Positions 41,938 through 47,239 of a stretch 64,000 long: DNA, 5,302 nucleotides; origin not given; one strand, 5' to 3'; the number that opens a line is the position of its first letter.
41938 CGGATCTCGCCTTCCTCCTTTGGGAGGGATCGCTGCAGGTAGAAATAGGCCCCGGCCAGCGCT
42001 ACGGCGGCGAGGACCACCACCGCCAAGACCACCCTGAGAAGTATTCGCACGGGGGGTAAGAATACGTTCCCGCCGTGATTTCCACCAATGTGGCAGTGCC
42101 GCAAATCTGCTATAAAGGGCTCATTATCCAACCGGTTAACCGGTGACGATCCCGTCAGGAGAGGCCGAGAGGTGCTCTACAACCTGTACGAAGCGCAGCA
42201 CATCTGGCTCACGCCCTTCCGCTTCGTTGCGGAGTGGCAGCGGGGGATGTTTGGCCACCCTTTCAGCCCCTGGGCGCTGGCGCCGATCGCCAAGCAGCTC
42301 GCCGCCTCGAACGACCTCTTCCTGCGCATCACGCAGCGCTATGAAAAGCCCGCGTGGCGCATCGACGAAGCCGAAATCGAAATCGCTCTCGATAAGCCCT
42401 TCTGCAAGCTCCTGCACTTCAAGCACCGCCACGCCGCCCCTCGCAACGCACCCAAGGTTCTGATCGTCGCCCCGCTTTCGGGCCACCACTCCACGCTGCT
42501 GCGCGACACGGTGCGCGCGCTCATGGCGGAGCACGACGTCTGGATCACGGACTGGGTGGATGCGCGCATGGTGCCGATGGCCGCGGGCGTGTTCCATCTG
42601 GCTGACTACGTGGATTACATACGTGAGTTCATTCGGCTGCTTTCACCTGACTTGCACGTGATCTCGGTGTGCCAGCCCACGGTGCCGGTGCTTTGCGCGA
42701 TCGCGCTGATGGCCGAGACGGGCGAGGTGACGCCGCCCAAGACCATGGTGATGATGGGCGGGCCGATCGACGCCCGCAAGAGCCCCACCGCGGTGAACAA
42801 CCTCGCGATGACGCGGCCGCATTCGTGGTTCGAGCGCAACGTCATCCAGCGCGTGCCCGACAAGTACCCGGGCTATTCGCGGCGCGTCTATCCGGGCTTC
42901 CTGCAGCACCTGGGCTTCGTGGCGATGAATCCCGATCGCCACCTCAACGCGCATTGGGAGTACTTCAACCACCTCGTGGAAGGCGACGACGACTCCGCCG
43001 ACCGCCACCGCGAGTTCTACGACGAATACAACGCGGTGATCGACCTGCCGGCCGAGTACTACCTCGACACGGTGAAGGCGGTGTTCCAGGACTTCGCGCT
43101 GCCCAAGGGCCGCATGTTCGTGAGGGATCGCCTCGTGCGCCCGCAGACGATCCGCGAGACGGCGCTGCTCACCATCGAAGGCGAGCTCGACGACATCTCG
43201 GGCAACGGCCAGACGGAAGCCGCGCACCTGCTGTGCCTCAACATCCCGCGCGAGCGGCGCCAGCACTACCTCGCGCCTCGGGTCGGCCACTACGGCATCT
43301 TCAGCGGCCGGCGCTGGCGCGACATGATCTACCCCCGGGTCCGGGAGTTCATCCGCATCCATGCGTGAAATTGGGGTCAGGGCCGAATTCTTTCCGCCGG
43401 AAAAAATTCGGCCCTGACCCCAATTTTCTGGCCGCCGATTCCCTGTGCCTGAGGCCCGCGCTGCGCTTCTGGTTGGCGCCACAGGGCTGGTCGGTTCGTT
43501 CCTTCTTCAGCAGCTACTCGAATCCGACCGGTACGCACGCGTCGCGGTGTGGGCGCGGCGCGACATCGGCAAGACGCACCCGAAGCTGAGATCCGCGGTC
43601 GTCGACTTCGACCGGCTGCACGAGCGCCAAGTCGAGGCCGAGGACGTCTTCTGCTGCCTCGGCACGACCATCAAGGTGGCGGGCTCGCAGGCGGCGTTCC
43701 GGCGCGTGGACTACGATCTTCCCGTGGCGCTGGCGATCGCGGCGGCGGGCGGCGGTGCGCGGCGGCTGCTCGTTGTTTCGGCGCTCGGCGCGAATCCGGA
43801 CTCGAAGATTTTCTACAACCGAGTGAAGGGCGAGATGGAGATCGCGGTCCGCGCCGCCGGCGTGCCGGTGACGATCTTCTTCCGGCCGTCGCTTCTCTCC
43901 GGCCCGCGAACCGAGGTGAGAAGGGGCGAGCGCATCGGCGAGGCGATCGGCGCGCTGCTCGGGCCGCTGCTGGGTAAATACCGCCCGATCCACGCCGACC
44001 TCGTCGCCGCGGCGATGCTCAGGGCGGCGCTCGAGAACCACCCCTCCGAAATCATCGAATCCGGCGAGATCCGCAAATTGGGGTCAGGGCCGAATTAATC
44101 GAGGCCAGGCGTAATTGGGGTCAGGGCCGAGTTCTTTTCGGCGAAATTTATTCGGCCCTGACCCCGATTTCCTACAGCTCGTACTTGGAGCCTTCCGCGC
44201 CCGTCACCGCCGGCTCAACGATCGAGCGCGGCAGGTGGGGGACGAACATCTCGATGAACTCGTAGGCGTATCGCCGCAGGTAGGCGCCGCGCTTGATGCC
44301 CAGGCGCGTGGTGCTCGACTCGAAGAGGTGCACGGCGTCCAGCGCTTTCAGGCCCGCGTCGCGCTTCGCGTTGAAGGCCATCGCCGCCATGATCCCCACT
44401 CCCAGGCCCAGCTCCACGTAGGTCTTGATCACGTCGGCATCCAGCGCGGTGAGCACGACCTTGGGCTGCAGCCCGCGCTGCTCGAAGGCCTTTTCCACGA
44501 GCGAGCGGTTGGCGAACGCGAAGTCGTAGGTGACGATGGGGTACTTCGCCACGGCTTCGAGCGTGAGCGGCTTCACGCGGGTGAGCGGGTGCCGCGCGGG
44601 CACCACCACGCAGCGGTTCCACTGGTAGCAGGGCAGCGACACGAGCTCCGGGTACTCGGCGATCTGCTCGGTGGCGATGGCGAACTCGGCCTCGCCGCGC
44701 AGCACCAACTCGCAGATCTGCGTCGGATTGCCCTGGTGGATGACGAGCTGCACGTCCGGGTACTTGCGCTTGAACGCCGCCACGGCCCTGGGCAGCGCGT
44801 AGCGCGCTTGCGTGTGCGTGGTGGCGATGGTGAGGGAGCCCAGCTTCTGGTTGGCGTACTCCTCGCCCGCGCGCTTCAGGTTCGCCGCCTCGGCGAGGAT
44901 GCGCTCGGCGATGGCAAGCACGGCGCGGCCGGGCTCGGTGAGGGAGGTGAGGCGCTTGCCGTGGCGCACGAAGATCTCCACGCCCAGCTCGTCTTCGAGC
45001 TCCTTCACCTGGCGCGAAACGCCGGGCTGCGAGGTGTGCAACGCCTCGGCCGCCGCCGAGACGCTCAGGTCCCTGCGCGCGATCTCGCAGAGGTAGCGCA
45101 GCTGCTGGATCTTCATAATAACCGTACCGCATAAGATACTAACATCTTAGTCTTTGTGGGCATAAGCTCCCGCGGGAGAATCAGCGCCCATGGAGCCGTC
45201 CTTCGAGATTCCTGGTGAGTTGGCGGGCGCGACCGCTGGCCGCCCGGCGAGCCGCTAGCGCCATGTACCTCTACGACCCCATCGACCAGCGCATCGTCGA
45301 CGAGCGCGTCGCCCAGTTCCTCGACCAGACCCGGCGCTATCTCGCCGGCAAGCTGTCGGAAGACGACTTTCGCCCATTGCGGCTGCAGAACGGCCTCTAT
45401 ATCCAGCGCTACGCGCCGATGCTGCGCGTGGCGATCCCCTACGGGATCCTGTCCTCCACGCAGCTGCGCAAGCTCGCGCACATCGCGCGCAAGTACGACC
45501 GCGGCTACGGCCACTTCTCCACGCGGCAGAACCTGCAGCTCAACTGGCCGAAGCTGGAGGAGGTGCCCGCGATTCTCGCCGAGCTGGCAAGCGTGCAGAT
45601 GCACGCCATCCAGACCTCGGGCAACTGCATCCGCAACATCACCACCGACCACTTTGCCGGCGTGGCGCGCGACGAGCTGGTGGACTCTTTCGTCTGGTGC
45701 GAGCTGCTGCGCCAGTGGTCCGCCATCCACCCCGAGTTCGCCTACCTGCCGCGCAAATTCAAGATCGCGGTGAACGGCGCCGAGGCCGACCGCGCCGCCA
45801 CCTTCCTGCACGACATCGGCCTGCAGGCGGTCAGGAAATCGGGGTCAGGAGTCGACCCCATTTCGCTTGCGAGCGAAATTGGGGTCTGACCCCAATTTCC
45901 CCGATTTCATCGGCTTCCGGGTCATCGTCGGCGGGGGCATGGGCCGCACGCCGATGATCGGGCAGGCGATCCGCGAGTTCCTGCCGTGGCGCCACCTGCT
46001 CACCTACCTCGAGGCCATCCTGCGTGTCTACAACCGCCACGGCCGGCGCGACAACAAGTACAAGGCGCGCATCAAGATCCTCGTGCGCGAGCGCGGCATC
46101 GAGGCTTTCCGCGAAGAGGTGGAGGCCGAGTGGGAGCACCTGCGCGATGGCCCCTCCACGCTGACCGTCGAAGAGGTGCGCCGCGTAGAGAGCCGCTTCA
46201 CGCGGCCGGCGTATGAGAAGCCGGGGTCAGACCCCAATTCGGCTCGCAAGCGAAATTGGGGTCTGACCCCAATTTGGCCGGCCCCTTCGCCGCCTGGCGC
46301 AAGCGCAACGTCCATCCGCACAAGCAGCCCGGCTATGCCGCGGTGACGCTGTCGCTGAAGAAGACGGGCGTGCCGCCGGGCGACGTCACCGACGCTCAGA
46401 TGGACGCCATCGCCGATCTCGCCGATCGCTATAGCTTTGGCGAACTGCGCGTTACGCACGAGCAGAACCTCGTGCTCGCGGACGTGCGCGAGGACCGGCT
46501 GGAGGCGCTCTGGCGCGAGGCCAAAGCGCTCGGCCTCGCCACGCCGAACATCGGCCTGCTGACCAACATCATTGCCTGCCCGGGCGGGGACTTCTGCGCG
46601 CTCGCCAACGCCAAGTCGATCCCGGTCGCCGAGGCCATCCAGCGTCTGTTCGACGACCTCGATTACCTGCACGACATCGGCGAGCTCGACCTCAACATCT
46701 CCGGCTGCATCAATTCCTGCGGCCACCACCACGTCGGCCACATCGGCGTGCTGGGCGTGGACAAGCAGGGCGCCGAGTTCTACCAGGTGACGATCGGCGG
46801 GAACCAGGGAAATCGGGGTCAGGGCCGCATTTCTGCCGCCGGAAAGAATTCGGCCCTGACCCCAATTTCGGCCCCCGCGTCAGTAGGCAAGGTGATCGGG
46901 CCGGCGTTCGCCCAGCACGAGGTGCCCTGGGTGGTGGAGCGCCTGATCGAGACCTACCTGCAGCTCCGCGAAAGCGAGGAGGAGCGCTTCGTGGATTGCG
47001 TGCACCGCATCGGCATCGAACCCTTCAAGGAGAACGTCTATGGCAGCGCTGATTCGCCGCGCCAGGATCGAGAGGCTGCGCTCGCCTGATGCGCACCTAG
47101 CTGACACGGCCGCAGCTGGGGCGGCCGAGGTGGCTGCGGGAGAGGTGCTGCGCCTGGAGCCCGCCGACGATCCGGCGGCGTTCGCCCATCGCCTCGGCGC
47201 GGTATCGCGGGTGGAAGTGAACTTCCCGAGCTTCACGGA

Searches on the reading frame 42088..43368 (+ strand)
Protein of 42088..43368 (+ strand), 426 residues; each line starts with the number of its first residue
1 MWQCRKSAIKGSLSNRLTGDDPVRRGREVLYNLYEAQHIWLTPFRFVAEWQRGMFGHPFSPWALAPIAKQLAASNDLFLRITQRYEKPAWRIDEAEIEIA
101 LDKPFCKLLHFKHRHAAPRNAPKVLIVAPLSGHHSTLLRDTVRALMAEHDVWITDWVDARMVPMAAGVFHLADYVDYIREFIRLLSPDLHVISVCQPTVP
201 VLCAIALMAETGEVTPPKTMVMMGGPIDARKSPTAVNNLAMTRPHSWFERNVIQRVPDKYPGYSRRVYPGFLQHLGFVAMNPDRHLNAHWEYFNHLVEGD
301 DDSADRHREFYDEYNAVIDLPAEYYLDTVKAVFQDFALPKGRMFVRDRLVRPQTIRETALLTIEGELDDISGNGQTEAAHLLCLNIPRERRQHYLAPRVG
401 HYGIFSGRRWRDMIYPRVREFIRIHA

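Call 57: search_protein_families(library=pfam, proteins=[window:42088-43368:+], max_evalue=0.0001)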
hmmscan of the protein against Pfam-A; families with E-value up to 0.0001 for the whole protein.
window:42088-43368:+ (426 aa): 1 family
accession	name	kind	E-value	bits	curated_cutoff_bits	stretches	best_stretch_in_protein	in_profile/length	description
PF06850.17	PHB_depo_C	-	5e-95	317.2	27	1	224-423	1-200/203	PHB de-polymerase C-terminus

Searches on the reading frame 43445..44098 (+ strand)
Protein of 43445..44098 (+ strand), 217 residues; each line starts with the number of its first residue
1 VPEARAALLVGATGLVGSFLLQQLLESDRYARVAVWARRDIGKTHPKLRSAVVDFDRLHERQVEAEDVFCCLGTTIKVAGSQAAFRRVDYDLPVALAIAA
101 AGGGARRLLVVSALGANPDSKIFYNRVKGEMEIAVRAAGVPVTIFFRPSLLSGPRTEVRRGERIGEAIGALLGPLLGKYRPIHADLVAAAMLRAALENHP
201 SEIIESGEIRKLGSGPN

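Call 83: search_protein_families(library=pfam, proteins=[window:43445-44098:+], max_evalue=0.0001)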
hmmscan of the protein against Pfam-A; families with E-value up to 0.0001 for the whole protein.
window:43445-44098:+ (217 aa): 1 family
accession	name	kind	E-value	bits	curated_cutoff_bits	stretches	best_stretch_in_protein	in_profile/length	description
PF13460.12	NAD_binding_10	-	1.1e-07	32.4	27.2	1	11-163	1-159/184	NAD(P)H-binding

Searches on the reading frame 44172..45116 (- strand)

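Call 57: search_protein_families(library=pfam, proteins=[window:44172-45116:-], max_evalue=0.0001)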
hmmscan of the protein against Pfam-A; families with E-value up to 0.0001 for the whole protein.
window:44172-45116:- (314 aa): 3 families
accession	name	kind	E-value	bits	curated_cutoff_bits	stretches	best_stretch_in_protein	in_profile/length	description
PF03466.25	LysR_substrate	-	2.2e-43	148.5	28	1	90-294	3-207/209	LysR substrate binding domain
PF00126.33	HTH_1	-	1.9e-19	69.8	26.6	1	3-64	1-60/60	Bacterial regulatory helix-turn-helix protein, lysR family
PF12802.13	MarR_2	-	7.5e-06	26.5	27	1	2-42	4-46/61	MarR family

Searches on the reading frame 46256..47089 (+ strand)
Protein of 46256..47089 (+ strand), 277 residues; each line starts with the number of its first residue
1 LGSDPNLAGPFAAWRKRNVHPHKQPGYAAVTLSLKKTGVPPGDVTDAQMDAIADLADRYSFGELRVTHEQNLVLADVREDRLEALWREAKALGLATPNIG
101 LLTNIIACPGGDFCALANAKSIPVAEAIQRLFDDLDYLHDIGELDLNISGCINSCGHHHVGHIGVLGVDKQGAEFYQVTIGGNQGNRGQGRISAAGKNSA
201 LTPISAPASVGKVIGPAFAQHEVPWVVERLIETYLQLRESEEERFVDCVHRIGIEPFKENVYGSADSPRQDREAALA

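Call 57: search_protein_families(library=pfam, proteins=[window:46256-47089:+], max_evalue=0.0001)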
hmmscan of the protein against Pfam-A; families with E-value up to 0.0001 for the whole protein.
window:46256-47089:+ (277 aa): 2 families
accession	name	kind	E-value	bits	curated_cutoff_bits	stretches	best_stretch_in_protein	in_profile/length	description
PF03460.22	NIR_SIR_ferr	-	9.6e-17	60.9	24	1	21-91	2-68/69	Nitrite/Sulfite reductase ferredoxin-like half domain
PF01077.27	NIR_SIR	-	5.5e-13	49.1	27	1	103-261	6-150/158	Nitrite and sulphite reductase 4Fe-4S domain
